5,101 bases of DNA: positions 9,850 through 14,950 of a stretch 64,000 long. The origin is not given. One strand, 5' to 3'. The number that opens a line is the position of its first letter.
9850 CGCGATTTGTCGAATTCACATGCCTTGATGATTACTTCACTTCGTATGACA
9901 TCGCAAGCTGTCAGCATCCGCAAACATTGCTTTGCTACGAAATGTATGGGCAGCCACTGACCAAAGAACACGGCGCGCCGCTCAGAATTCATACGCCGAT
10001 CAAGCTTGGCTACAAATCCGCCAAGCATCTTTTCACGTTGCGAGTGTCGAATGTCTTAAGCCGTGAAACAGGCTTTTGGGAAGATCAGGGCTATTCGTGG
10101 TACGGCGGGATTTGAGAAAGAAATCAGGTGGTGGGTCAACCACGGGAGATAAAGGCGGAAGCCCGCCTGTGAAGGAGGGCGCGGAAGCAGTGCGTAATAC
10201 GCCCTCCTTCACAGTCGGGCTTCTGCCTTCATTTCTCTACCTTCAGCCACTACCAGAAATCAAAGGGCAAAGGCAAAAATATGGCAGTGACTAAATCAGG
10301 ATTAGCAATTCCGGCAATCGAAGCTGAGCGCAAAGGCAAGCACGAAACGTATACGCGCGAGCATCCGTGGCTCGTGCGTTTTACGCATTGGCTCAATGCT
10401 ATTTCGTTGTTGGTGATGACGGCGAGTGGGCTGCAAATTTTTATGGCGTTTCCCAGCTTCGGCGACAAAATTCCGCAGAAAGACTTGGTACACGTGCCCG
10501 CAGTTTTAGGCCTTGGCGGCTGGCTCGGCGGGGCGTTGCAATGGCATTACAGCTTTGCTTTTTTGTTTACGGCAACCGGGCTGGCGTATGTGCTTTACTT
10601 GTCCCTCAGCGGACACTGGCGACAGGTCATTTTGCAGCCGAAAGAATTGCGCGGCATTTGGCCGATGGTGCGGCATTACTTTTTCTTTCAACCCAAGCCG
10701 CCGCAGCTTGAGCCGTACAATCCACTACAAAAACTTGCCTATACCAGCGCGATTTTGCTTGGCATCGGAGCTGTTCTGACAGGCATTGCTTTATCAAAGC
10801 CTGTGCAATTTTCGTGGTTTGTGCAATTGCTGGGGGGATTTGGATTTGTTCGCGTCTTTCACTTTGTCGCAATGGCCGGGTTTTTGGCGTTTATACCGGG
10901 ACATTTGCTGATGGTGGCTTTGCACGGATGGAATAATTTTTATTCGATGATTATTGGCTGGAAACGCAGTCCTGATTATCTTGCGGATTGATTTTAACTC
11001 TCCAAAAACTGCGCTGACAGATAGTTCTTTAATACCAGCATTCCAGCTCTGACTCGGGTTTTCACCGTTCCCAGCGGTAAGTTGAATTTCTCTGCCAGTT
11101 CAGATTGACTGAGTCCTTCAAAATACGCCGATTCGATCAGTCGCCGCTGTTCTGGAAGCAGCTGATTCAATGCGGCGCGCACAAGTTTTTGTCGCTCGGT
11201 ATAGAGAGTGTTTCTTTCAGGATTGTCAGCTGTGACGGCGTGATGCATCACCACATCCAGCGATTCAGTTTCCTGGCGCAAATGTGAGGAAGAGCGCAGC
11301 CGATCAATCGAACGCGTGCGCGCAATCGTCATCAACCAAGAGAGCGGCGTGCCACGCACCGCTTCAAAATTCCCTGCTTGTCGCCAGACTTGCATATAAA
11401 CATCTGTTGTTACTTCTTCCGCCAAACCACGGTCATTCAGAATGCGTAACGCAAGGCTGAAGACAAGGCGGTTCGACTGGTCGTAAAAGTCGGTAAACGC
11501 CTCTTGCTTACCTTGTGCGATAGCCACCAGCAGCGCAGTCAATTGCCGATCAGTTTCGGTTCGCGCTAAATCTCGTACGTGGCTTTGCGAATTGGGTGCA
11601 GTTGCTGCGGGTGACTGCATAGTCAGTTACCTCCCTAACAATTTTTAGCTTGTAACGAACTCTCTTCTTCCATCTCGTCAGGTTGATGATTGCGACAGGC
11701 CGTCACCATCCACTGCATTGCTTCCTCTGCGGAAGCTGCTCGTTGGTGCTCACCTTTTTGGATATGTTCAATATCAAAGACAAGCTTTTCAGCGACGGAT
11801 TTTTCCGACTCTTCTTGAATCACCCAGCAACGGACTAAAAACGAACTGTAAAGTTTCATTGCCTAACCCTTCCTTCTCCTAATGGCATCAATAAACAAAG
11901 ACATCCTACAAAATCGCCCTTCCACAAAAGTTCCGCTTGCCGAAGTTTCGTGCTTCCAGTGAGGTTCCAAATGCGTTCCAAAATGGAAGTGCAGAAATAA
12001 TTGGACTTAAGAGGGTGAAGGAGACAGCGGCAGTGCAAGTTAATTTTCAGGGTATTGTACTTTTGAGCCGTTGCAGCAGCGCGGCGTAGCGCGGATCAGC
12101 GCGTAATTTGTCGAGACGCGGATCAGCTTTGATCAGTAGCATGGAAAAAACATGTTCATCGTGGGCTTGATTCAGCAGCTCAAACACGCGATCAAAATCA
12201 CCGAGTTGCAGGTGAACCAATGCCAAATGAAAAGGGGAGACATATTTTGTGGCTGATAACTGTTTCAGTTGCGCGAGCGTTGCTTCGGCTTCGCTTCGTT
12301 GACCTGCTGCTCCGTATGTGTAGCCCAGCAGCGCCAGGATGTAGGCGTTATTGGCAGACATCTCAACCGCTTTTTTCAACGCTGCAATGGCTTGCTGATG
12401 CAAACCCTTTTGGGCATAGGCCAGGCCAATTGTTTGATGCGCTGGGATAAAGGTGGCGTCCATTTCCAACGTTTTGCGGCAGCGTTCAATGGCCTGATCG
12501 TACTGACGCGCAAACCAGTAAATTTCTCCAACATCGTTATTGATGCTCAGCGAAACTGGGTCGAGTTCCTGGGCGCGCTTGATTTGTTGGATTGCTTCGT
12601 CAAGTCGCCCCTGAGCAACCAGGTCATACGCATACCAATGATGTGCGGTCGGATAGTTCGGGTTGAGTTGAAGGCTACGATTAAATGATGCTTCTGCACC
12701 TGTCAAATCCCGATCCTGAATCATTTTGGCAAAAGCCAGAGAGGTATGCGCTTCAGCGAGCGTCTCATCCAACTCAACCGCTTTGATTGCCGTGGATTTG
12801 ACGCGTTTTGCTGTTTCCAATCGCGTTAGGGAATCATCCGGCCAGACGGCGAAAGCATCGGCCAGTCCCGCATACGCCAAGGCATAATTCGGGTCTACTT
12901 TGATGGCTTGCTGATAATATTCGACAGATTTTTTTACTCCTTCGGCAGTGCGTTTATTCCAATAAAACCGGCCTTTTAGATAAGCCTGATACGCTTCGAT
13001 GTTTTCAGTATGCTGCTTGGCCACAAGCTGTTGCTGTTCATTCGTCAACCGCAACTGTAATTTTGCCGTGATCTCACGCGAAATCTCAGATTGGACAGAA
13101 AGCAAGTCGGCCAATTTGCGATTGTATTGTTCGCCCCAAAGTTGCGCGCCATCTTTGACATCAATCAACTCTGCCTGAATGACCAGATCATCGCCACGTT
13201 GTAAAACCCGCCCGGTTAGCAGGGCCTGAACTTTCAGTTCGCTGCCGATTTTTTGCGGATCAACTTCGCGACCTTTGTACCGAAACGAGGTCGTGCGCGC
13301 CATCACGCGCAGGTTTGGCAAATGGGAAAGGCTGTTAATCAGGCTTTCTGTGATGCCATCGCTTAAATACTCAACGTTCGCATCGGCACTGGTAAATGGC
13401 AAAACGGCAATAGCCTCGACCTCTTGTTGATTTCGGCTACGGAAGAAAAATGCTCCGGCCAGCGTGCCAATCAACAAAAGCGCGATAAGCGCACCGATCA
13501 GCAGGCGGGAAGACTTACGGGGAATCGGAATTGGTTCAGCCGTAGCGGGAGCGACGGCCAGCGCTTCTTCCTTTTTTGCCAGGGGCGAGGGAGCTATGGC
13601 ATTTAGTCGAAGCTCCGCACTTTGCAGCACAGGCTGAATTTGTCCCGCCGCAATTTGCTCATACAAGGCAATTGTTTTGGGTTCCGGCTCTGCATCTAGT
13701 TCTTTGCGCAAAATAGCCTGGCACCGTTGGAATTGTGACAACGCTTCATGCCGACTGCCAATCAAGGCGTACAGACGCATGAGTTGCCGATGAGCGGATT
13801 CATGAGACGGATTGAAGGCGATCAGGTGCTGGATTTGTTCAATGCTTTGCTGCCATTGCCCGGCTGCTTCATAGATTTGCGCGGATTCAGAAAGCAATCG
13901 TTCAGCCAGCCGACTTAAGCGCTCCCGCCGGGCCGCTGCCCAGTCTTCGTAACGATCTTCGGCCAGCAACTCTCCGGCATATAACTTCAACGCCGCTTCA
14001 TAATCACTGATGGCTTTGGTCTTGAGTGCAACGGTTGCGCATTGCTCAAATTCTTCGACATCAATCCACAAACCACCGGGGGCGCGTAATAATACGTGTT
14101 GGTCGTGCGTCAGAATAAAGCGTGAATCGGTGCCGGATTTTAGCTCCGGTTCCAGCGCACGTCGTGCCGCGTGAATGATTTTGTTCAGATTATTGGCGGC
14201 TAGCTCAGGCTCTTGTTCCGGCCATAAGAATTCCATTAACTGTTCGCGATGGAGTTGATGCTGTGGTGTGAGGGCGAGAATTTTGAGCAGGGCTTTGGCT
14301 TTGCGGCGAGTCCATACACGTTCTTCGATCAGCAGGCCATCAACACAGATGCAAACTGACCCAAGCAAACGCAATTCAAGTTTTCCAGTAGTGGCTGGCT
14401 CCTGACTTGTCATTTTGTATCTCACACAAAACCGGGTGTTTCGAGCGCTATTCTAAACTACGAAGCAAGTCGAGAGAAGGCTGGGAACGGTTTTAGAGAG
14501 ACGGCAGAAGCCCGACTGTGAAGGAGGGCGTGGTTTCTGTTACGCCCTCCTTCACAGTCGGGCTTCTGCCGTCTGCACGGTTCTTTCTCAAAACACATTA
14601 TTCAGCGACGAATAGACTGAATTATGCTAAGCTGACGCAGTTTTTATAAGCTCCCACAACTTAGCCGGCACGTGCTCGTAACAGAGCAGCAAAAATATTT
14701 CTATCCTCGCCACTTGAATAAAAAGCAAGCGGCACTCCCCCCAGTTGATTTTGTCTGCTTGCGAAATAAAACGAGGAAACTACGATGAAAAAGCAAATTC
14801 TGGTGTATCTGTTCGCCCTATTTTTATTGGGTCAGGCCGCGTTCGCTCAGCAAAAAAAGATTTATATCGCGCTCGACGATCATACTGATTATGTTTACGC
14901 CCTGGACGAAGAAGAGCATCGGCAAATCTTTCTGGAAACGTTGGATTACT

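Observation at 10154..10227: Dispersed hairpin repeat family (copy 1 of 2 in window) with 28-31 bp arms containing a Shine-Dalgarno-like AAGGAGG core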

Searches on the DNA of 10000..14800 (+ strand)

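Call 67: search_rna_families(source=window, start=10000, end=14800, threshold=evalue, max_evalue=1)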
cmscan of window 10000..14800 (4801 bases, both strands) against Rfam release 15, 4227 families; matches with E-value up to 1: 11.
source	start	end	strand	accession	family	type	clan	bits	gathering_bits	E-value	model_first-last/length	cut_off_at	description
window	14497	14574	+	RF04148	MIR844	Gene; miRNA;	-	40.8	70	1.6e-06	1-114/114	no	MIR844 microRNA precursor family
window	10144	10237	-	RF03777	MIR533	Gene; miRNA;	-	37.5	80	1.9e-05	1-125/125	no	MIR533 microRNA precursor family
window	14496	14578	+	RF03777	MIR533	Gene; miRNA;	-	36.5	80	3.5e-05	1-125/125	no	MIR533 microRNA precursor family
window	14501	14573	+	RF03778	mir-483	Gene; miRNA;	-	36.2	60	0.00049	1-75/75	no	mir-483 microRNA precursor family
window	14496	14578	-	RF03777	MIR533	Gene; miRNA;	-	34.6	80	0.00012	1-125/125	no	MIR533 microRNA precursor family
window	10152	10230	+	RF03778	mir-483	Gene; miRNA;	-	30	60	0.015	1-75/75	no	mir-483 microRNA precursor family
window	10153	10228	+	RF03964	mir-H1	Gene; miRNA;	-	26.7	97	0.31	1-85/85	no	mir-H1 microRNA precursor family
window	14500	14573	+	RF03946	mir-3132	Gene; miRNA;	-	26.5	84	0.21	1-75/75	no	mir-3132 microRNA precursor family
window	14508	14566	+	RF03951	MIR7725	Gene; miRNA;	-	26.1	77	0.13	1-142/142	no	MIR7725 microRNA precursor family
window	10151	10229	-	RF03778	mir-483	Gene; miRNA;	-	22.4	60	0.93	1-75/75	no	mir-483 microRNA precursor family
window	10126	10242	+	RF02409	snoR125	Gene; snRNA; snoRNA; CD-box;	-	19.1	100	0.42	22-161/200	no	Small nucleolar RNA snoR125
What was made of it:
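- On Any curated RNA family (Rfam 15): Only eukaryotic miRNA-precursor models match, far below threshold (call 67).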

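Call 72: search_dna_similar(query=window:14495-14578:+, collection=plasmids, mode=distant, max_evalue=0.01, max_rows=10)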
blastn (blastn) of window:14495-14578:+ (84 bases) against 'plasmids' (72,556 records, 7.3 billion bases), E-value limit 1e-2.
No match.

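Call 73: search_dna_similar(query=window:14495-14578:+, collection=phages, mode=distant, max_evalue=0.01, max_rows=10)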
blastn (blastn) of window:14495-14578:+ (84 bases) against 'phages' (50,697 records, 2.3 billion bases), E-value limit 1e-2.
No match.

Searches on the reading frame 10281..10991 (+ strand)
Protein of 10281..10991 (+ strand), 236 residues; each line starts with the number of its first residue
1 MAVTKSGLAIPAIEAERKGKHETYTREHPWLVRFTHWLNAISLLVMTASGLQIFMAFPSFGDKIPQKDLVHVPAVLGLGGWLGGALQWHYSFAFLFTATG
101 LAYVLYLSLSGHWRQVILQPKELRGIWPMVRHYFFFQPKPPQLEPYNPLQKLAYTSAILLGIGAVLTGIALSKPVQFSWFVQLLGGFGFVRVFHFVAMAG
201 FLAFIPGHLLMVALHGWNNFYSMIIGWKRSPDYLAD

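Call 7: search_protein_families(library=pfam, proteins=[window:10281-10991:+])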
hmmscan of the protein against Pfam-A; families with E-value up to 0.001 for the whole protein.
window:10281-10991:+ (236 aa): 1 family
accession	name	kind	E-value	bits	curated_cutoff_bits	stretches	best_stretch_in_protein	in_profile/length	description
PF01292.26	Ni_hydr_CYTB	-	1.5e-24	87.2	30.1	1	28-224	2-177/179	Prokaryotic cytochrome b561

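Call 11: find_encoding_contigs(protein=window:10281-10991:+, flank=10000, max_places=10)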
Protein window:10281-10991:+ (236 aa): 1 contig read that carries it; 1 place shown.
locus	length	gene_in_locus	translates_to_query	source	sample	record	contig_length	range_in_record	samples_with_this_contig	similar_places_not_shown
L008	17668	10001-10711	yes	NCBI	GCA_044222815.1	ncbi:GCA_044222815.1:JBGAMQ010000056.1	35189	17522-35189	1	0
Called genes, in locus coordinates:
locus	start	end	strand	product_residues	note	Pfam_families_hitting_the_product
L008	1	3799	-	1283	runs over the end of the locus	PF13620:CarboxypepD_reg, PF17210:SdrD_B (weak), PF22904:NOMO1-like_2nd (weak), PF25183:OMP_b-brl_4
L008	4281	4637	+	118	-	PF07638:Sigma70_ECF, PF08281:Sigma70_r4_2, PF04545:Sigma70_r4 (weak)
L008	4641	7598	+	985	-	PF01636:APH (faint), PF00069:Pkinase, PF07714:PK_Tyr_Ser-Thr, PF26550:Tricorn_2nd (faint), PF26549:Tricorn_N, PF07676:PD40 (weak)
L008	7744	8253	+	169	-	PF04978:MST (weak), PF05163:DinB, PF11716:MDMPI_N (weak), PF12867:DinB_2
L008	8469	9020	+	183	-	PF02469:Fasciclin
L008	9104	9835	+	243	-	PF00174:Oxidored_molyb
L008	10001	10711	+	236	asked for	PF01292:Ni_hydr_CYTB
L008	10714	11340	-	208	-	PF07638:Sigma70_ECF (weak), PF04542:Sigma70_r2, PF04545:Sigma70_r4, PF08281:Sigma70_r4_2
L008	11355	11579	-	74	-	-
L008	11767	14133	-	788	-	PF00486:Trans_reg_C (weak), PF13428:TPR_14 (faint), PF03704:BTAD, PF00515:TPR_1 (faint), PF07719:TPR_2 (faint), PF12895:ANAPC3 (faint), PF13181:TPR_8 (faint), PF14559:TPR_19 (weak), +5 more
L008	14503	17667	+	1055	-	?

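Call 25: find_homologous_proteins(query=window:10281-10991:+, max_evalue=1e-40)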
Query window:10281-10991:+ (236 aa): 2090 proteins with E <= 1e-40 among 4015 candidates; the best 120 are listed.
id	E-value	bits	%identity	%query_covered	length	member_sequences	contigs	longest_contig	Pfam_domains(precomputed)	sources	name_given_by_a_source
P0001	1.3e-156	538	100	100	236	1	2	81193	PF01292.27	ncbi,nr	ncbi:MAG: cytochrome b/b6 domain-containing protein [Acidobacteria bacterium]|nr:cytochrome b/b6 dom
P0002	1.7e-137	475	86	100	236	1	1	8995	PF01292.27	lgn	-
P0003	7.9e-137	473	86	100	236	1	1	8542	PF01292.27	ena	-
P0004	6.8e-134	463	85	100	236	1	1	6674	PF01292.27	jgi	jgi:Ni/Fe-hydrogenase b-type cytochrome subunit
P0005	1.3e-131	456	83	100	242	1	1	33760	PF01292.27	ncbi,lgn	ncbi:MAG: cytochrome b/b6 domain-containing protein [Blastocatellia bacterium]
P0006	4.3e-131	454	83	100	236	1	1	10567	PF01292.27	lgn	-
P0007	1.8e-128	446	81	100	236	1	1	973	PF01292.27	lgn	-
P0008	2.0e-128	445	82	100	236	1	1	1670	PF01292.27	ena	-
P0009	2.2e-128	445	81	100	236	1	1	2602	PF01292.27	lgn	-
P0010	7.7e-127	440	81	100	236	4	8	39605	PF01292.27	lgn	-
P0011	5.4e-125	434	79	100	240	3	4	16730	PF01292.27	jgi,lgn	jgi:Ni/Fe-hydrogenase b-type cytochrome subunit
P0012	8.4e-123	427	78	100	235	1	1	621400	PF01292.27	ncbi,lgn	-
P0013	2.6e-120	419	77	99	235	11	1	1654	PF01292.27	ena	-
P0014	8.3e-118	411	75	99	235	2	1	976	PF01292.27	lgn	-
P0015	3.7e-115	402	72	100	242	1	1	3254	PF01292.27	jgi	jgi:thiosulfate reductase cytochrome b subunit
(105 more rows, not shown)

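Call 26: find_encoding_contigs(protein=P0005, flank=6000, max_places=2)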
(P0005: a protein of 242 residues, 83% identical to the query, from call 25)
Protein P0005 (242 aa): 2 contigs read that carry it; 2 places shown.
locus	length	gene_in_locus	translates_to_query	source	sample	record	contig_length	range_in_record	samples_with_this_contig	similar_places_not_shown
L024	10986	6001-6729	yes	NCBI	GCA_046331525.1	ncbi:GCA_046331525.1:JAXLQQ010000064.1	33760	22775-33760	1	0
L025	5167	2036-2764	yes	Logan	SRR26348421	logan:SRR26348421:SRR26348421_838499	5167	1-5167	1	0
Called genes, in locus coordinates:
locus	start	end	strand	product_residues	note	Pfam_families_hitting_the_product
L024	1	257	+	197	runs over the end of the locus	PF00364:Biotin_lipoyl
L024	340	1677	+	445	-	PF00289:Biotin_carb_N, PF02222:ATP-grasp, PF02655:ATP-grasp_3 (weak), PF02786:CPSase_L_D2, PF07478:Dala_Dala_lig_C, PF02785:Biotin_carb_C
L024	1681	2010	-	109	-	PF13181:TPR_8 (faint), PF13371:TPR_9 (weak), PF13428:TPR_14 (faint), PF13432:TPR_16, PF00515:TPR_1, PF07719:TPR_2 (weak), PF13414:TPR_11 (weak)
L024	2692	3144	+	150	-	PF14559:TPR_19 (faint), PF07719:TPR_2 (faint), PF13414:TPR_11 (faint), PF13181:TPR_8 (faint), PF00515:TPR_1 (faint)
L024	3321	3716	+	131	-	PF07719:TPR_2 (faint), PF13181:TPR_8 (faint), PF13424:TPR_12 (faint), PF13428:TPR_14 (faint)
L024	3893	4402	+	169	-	PF04978:MST (weak), PF05163:DinB, PF11716:MDMPI_N (faint), PF12867:DinB_2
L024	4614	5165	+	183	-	PF02469:Fasciclin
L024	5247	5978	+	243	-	PF00174:Oxidored_molyb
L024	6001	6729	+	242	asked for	PF01292:Ni_hydr_CYTB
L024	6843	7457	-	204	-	PF04542:Sigma70_r2, PF08281:Sigma70_r4_2, PF04545:Sigma70_r4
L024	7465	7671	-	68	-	-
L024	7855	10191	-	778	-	PF00486:Trans_reg_C (weak), PF03704:BTAD, PF13428:TPR_14 (faint), PF00515:TPR_1 (faint), PF14559:TPR_19 (weak), PF13424:TPR_12 (weak), PF14559:TPR_19 (weak), PF13414:TPR_11 (weak), +8 more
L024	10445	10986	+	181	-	?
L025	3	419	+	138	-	?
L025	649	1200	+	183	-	PF02469:Fasciclin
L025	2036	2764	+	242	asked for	PF01292:Ni_hydr_CYTB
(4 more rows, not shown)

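Call 27: find_encoding_contigs(protein=P0010, flank=6000, max_places=2)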
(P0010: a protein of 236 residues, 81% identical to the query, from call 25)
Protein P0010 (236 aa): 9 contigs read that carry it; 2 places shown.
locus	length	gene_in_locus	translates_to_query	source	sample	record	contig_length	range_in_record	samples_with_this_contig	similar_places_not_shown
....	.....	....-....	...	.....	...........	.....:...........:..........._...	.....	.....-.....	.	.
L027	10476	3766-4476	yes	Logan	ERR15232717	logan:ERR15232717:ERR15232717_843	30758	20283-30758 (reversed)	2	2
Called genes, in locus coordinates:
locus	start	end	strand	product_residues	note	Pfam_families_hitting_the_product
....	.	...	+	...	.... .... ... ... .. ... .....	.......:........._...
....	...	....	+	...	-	-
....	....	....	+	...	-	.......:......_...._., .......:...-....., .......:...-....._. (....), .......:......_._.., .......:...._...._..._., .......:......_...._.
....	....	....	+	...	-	-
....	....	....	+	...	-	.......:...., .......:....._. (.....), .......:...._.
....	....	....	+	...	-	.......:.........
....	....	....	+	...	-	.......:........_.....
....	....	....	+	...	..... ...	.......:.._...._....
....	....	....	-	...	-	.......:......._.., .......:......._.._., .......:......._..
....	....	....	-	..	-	-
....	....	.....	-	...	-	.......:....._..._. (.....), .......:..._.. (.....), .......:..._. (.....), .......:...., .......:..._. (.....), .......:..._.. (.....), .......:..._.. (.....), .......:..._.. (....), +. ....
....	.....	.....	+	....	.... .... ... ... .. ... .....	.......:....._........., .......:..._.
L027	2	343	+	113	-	?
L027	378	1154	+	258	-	-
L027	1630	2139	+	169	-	PF05163:DinB, PF11716:MDMPI_N (faint), PF12867:DinB_2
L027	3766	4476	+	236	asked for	PF01292:Ni_hydr_CYTB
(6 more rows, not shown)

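Call 28: find_encoding_contigs(protein=P0012, flank=6000, max_places=2)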
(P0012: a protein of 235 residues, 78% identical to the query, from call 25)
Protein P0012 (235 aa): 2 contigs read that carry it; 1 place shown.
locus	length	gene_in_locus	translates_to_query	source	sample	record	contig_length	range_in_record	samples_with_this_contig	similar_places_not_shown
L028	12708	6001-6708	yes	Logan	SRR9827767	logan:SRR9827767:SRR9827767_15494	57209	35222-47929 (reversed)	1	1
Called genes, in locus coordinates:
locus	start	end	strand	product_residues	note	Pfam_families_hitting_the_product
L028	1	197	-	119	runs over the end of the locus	PF01503:PRA-PH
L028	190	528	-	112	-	PF01502:PRA-CH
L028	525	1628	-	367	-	PF02129:Peptidase_S15 (weak), PF12146:Hydrolase_4, PF12697:Abhydrolase_6 (weak)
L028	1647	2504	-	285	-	PF00977:His_biosynth, PF02581:TMP-TENI (faint), PF01180:DHO_dh (faint), PF01207:Dus (faint), PF03060:NMO (faint)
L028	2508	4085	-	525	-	PF00389:2-Hacid_dh, PF02826:2-Hacid_dh_C, PF00670:AdoHcyase_NAD (weak), PF19304:PGDH_inter, PF01842:ACT (weak)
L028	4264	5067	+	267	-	PF02469:Fasciclin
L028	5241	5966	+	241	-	PF00174:Oxidored_molyb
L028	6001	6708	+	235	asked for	PF01292:Ni_hydr_CYTB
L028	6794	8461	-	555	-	PF00732:GMC_oxred_N (faint), PF01266:DAO (faint), PF13450:NAD_binding_8 (weak), PF05199:GMC_oxred_C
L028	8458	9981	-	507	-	PF01734:Patatin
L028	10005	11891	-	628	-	PF00149:Metallophos (weak)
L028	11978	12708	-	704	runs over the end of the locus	PF00149:Metallophos (weak)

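Call 29: find_encoding_contigs(protein=P0002, flank=6000, max_places=2)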
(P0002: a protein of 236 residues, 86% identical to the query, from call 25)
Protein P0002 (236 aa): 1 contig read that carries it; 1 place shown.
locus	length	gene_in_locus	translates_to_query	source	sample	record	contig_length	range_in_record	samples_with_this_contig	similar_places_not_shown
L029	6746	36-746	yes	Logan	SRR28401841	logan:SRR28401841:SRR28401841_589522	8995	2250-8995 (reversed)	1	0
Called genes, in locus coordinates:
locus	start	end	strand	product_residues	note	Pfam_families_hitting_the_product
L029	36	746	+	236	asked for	PF01292:Ni_hydr_CYTB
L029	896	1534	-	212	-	PF07638:Sigma70_ECF (faint), PF04542:Sigma70_r2, PF08281:Sigma70_r4_2, PF04545:Sigma70_r4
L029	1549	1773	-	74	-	-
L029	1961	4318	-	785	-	PF00486:Trans_reg_C (weak), PF07719:TPR_2 (faint), PF13428:TPR_14 (faint), PF03704:BTAD, PF14559:TPR_19 (weak), PF13432:TPR_16 (weak), PF13424:TPR_12 (weak), PF14559:TPR_19 (weak), +6 more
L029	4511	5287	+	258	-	PF01061:ABC2_membrane, PF12698:ABC2_membrane_3 (weak)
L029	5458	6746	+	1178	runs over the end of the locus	PF17677:Glyco_hydro38C2, PF17957:Big_7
